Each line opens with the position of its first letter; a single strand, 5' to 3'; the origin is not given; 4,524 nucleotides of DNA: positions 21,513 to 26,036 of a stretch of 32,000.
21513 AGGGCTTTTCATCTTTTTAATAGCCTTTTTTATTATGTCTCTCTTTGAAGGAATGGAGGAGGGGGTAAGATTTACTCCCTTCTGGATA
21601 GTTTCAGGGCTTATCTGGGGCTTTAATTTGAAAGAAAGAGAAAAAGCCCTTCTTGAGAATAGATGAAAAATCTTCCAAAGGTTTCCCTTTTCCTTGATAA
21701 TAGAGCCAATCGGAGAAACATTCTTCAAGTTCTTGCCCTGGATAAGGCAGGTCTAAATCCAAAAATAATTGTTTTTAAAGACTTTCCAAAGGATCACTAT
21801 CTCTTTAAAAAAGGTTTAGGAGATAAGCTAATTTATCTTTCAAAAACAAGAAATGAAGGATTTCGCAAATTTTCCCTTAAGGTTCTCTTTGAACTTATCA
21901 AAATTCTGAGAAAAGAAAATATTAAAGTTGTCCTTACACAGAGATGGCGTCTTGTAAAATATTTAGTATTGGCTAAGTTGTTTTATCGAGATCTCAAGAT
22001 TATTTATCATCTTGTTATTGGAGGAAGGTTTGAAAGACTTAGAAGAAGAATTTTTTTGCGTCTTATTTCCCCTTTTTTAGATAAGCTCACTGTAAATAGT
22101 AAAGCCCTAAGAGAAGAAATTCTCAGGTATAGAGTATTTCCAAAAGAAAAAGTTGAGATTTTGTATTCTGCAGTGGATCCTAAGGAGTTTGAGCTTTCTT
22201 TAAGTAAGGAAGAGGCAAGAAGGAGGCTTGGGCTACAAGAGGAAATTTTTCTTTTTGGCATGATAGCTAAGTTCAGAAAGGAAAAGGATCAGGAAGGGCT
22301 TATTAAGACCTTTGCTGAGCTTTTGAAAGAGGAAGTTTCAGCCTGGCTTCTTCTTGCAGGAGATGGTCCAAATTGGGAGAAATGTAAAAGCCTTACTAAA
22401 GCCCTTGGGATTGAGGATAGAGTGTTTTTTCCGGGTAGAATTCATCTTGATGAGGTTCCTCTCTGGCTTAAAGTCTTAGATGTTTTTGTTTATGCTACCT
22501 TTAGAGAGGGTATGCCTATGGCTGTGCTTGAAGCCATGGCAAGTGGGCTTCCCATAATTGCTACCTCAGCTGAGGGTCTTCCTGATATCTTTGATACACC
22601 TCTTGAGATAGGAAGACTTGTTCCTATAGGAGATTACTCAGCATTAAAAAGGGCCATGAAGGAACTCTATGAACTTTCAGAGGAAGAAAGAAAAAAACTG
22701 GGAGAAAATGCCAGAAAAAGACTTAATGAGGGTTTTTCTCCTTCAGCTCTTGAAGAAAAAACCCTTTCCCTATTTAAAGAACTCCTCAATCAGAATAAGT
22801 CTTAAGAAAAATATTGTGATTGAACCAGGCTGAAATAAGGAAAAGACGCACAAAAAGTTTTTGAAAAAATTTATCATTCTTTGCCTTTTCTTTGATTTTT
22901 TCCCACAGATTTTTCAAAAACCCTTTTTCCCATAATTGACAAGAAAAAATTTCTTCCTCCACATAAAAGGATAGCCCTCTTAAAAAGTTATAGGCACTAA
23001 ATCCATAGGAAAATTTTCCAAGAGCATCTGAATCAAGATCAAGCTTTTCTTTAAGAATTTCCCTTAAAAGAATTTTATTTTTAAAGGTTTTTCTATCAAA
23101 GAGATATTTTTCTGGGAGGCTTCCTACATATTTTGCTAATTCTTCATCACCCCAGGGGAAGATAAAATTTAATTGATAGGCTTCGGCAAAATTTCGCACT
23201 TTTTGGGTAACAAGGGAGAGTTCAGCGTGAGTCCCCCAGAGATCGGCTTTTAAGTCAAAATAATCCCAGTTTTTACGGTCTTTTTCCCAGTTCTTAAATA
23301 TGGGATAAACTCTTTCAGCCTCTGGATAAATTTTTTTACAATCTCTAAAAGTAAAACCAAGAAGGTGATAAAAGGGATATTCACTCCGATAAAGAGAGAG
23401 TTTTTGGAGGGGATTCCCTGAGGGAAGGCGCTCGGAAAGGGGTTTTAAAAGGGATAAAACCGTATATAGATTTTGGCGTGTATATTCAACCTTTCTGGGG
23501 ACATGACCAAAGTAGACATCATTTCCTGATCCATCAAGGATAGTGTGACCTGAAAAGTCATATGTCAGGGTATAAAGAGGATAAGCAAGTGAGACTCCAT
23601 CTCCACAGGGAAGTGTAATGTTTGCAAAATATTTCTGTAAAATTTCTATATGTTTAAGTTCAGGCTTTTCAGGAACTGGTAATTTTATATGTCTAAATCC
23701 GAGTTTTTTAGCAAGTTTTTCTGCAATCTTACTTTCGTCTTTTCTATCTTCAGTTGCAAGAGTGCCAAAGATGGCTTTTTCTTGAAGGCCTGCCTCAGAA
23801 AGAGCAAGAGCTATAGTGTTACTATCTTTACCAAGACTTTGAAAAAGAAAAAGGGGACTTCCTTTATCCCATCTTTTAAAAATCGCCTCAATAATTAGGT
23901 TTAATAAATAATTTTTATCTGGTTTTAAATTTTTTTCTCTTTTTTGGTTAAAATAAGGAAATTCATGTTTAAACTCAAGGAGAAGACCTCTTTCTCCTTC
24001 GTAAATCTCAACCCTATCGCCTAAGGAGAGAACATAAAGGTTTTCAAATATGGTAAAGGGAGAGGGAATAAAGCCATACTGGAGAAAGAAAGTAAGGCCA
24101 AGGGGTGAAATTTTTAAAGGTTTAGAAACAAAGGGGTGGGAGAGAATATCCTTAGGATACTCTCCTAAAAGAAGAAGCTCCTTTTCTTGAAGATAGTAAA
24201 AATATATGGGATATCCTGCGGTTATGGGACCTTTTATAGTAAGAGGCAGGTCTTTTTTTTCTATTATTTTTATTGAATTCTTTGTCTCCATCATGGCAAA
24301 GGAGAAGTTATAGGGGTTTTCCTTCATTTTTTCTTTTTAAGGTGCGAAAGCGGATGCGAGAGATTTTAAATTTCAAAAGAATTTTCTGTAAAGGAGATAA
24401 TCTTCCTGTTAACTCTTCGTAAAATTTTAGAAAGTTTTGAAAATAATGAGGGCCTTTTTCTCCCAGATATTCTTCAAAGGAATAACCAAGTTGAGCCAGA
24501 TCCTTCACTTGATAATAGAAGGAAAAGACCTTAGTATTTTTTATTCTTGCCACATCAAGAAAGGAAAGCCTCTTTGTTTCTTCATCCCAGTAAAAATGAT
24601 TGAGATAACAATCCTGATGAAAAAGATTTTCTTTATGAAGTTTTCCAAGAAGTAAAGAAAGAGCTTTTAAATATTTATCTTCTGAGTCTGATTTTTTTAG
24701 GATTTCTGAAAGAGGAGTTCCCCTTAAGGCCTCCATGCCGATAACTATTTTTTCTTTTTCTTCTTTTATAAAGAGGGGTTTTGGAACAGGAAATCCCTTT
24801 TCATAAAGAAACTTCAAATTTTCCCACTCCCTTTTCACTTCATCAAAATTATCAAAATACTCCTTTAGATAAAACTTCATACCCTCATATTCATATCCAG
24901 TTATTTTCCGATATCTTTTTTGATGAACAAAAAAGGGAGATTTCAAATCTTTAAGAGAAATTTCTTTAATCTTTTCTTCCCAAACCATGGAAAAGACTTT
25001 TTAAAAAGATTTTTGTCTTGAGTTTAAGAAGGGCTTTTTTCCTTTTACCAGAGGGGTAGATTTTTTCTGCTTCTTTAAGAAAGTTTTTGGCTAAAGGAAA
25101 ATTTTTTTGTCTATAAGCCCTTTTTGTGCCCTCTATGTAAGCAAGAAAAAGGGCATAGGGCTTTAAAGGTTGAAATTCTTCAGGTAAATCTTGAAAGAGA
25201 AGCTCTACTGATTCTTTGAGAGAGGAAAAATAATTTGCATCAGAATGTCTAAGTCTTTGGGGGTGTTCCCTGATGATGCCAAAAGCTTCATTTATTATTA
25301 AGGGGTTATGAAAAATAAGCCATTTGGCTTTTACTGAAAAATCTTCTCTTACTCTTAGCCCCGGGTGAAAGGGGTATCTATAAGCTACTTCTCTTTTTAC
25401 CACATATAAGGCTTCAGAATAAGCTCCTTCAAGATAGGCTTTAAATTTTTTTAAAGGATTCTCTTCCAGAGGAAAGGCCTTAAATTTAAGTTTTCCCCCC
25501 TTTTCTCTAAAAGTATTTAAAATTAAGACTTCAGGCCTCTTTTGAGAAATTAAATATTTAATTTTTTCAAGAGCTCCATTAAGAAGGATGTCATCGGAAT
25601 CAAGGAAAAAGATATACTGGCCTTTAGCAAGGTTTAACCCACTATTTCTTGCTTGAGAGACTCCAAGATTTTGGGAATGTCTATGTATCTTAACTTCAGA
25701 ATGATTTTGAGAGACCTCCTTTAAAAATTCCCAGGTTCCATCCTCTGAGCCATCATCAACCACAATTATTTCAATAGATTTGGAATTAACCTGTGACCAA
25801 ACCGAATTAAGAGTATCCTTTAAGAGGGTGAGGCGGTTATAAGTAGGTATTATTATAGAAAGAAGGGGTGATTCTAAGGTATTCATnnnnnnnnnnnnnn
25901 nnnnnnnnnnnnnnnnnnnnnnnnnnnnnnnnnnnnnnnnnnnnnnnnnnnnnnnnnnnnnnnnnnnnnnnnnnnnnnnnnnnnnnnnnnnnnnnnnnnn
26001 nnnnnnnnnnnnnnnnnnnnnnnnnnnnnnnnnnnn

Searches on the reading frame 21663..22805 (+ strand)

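Call 18: search_protein_families(library=pfam, proteins=[window:21663-22805:+], max_evalue=0.0001)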
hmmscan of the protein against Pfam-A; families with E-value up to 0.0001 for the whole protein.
window:21663-22805:+ (380 aa): 4 families
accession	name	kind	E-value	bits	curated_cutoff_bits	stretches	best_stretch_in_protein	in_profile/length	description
PF00534.26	Glycos_transf_1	-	8.2e-35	120.3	26.4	1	182-353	2-172/172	Glycosyl transferases group 1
PF13692.12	Glyco_trans_1_4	-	1.5e-27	97.1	27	1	198-337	4-141/142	Glycosyl transferases group 1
PF13439.12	Glyco_transf_4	-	1.6e-09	38.4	28.5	1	63-174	49-169/170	Glycosyltransferase Family 4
PF13524.12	Glyco_trans_1_2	-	4.1e-05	24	25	1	283-359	62-134/144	Glycosyl transferase-like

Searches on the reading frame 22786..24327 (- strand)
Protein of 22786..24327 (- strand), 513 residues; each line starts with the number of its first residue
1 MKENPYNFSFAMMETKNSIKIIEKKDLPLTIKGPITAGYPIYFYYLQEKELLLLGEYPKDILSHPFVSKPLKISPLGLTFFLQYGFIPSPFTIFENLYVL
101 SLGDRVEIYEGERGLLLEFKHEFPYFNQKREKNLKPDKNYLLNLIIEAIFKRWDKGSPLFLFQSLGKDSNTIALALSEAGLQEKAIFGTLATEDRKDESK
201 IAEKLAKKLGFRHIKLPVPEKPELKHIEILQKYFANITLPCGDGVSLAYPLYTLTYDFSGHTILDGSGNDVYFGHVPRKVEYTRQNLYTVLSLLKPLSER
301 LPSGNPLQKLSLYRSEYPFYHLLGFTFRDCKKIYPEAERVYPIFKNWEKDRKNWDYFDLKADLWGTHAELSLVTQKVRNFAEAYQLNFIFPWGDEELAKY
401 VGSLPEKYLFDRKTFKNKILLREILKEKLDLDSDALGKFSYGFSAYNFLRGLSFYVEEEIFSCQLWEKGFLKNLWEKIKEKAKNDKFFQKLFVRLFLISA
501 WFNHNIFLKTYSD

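Call 18: search_protein_families(library=pfam, proteins=[window:22786-24327:-], max_evalue=0.0001)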
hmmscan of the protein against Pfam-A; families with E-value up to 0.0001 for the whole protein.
window:22786-24327:- (513 aa): 1 family
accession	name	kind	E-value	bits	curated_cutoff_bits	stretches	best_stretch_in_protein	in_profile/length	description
PF00733.27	Asn_synthase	-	1.9e-08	34.8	21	1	144-429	5-276/354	Asparagine synthase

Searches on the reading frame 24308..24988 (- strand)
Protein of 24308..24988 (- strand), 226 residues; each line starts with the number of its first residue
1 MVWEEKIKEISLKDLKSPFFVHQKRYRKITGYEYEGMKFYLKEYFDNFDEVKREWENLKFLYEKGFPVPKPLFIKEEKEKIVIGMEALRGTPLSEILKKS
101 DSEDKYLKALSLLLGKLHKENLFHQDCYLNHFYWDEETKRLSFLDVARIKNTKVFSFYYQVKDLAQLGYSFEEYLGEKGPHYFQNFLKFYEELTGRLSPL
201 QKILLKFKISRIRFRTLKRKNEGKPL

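Call 18: search_protein_families(library=pfam, proteins=[window:24308-24988:-], max_evalue=0.0001)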
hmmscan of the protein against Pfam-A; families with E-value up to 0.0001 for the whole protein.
window:24308-24988:- (226 aa): 2 families
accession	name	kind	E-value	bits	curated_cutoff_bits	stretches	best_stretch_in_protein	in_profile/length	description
PF06293.20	Kdo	-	2.5e-15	56.9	21.3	1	51-172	58-191/207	Lipopolysaccharide kinase (Kdo/WaaP) family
PF01163.29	RIO1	-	1.9e-05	24.8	22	1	50-127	54-131/187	RIO domain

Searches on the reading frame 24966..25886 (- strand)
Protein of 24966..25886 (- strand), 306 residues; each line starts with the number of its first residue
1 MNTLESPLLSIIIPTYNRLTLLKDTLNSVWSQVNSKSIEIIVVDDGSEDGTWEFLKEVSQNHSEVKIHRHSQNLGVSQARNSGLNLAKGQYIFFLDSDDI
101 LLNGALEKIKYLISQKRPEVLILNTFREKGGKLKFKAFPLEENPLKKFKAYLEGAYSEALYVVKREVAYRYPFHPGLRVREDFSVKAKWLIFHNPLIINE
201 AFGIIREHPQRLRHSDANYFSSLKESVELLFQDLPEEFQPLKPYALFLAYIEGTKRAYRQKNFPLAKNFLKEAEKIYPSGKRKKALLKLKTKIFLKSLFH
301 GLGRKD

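Call 18: search_protein_families(library=pfam, proteins=[window:24966-25886:-], max_evalue=0.0001)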
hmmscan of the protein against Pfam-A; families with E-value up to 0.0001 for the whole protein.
window:24966-25886:- (306 aa): 4 families
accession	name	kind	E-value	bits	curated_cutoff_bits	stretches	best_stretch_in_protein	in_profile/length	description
PF00535.33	Glycos_transf_2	-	3.3e-34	118.7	23.3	1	10-139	1-129/168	Glycosyl transferase family 2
PF10111.15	Glyco_tranf_2_2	-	5.3e-12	46.2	27.3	1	10-116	1-109/276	Glycosyltransferase like family 2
PF13641.12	Glyco_tranf_2_3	-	8.3e-12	46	27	1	9-113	3-111/230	Glycosyltransferase like family 2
PF13704.12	Glyco_tranf_2_4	-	8.5e-06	26.6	27.5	1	39-104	21-87/98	Glycosyl transferase family 2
